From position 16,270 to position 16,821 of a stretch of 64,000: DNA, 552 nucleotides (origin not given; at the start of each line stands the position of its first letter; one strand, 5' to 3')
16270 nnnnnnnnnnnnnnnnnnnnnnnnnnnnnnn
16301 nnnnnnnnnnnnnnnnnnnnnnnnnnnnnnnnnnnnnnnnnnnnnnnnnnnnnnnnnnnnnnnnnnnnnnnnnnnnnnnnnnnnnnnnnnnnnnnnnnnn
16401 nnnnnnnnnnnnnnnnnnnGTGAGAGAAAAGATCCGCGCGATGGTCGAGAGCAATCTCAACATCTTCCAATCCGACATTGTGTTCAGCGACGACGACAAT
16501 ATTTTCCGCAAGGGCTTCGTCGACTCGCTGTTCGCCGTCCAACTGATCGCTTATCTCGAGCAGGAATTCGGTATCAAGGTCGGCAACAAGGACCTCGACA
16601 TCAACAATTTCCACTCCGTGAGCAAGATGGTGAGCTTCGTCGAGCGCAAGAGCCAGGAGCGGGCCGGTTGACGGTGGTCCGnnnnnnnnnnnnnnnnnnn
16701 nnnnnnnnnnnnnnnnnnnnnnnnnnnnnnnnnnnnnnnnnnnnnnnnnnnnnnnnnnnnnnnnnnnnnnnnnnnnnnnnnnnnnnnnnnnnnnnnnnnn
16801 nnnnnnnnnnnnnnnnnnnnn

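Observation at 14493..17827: Complete FkbH/ACP/3-HADH/ACAD cassette without an O-methyltransferase, paired with cis-AT domains carrying non-canonical NAFH/GAFH motifs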

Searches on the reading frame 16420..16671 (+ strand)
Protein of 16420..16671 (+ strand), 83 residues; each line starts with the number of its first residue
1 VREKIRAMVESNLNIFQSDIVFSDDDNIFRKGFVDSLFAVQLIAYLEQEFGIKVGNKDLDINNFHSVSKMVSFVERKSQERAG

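Call 6: search_protein_families(library=pfam, proteins=[window:16420-16671:+], max_evalue=0.001)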
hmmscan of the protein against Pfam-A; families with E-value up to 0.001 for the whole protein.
window:16420-16671:+ (83 aa): 1 family
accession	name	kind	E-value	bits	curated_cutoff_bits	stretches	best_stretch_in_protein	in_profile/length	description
PF00550.31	PP-binding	-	2.9e-08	34.3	20.8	1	3-71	1-64/67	Phosphopantetheine attachment site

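Call 7: search_protein_families(library=ncbifam, proteins=[window:16420-16671:+], max_evalue=0.001)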
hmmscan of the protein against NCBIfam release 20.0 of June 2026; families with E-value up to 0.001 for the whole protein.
window:16420-16671:+ (83 aa): 12 families
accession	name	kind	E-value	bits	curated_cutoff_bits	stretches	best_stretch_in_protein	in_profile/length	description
NF003464.0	PRK05087.1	equivalog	2.3e-09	37.2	68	1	14-76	13-76/78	D-alanine--poly(phosphoribitol) ligase subunit DltC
NF005798.0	PRK07639.1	equivalog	1.1e-08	35.4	100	1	25-78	29-82/91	petrobactin biosynthesis protein AsbD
NF058660.1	cispen_ACP_AmcB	equivalog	1.6e-08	34.6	80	1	3-78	4-79/80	cispentacin biosynthesis acyl carrier protein AmcB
TIGR00517.1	acyl_carrier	equivalog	1.3e-07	31.4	70.45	1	3-77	6-76/77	acyl carrier protein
NF002148.0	PRK00982.1-2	subfamily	7.9e-07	28.8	71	1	2-78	6-78/79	acyl carrier protein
NF005480.0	PRK07081.1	equivalog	1.3e-06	28.2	72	1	1-79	1-78/83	acyl carrier protein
TIGR01688.1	dltC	equivalog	1.5e-06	28.2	52.35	1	15-75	11-72/73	D-alanine--poly(phosphoribitol) ligase subunit 2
NF052616.1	ACP_for_OlsHI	equivalog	2e-06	28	130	1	23-79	26-82/83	ornithine lipid biosynthesis acyl carrier protein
NF002150.0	PRK00982.1-4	subfamily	1e-05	25.6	66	1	3-78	8-79/80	acyl carrier protein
NF002151.0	PRK00982.1-5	equivalog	0.00051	20.1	92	1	3-78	6-77/78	acyl carrier protein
NF002149.0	PRK00982.1-3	equivalog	0.00056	19.8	106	1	3-78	6-77/78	acyl carrier protein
NF002147.0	PRK00982.1-1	equivalog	0.0007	19.4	84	1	34-79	39-82/83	acyl carrier protein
